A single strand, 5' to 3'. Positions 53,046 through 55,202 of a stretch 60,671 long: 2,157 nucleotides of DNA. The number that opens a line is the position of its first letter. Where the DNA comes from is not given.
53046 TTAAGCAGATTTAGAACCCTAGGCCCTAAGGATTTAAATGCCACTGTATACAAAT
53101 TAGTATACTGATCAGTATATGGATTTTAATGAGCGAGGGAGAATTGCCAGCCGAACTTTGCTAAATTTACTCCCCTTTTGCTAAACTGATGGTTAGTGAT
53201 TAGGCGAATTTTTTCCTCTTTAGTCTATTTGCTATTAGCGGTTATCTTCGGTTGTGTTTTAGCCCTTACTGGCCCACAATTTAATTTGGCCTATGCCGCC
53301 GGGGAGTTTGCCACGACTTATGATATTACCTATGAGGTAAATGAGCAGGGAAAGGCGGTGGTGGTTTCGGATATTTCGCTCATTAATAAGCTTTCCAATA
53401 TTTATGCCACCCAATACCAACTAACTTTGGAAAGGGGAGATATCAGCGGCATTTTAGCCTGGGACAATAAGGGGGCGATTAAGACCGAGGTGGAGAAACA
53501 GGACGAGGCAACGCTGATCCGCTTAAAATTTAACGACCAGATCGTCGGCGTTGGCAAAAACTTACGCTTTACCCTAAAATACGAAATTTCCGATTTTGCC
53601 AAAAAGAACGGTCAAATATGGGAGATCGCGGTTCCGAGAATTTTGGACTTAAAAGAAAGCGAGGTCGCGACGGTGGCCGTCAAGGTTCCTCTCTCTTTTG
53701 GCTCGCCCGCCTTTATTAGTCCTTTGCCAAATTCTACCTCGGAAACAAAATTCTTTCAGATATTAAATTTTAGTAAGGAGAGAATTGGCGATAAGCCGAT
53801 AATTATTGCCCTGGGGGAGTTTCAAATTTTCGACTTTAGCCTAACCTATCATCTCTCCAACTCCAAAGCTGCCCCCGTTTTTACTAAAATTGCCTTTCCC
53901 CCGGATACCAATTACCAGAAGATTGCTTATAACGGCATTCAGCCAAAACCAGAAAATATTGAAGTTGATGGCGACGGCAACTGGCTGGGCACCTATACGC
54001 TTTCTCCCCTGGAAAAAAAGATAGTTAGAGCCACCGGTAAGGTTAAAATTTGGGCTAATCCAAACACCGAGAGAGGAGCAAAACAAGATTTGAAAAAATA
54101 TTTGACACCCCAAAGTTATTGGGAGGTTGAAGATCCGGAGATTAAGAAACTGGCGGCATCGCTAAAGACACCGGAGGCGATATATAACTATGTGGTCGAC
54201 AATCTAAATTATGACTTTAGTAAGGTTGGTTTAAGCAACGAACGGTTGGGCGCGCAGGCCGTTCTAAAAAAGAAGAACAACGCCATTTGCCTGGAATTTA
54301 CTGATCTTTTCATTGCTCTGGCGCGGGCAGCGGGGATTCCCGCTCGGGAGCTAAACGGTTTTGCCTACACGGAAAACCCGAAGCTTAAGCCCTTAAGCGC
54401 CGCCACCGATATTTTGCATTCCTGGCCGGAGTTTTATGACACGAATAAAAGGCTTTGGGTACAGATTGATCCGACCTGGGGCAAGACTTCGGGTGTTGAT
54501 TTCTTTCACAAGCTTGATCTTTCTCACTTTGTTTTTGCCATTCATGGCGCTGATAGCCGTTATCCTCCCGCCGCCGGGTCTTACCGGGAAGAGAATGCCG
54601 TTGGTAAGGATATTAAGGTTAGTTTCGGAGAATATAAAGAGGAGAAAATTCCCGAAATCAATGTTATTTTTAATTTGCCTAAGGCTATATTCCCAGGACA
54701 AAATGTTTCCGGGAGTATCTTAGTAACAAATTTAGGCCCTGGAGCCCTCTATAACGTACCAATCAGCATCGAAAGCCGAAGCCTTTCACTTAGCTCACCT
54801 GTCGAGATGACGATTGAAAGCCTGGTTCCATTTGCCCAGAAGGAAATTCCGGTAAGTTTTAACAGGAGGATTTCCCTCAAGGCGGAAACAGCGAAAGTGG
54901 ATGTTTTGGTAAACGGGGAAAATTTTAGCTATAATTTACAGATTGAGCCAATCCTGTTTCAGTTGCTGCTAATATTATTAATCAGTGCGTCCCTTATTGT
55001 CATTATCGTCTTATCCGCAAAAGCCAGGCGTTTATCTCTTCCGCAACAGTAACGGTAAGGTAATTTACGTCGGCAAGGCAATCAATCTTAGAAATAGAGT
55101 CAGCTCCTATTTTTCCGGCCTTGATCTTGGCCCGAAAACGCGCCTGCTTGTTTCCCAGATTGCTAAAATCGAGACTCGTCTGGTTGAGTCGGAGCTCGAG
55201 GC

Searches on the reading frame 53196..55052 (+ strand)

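Call 81: search_protein_families(library=pfam, proteins=[window:53196-55052:+])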
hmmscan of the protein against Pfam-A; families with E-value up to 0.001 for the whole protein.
window:53196-55052:+ (618 aa): 1 family
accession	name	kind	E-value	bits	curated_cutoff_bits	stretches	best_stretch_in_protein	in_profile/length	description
PF01841.26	Transglut_core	-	7e-18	65.3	23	1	322-426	14-108/108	Transglutaminase-like superfamily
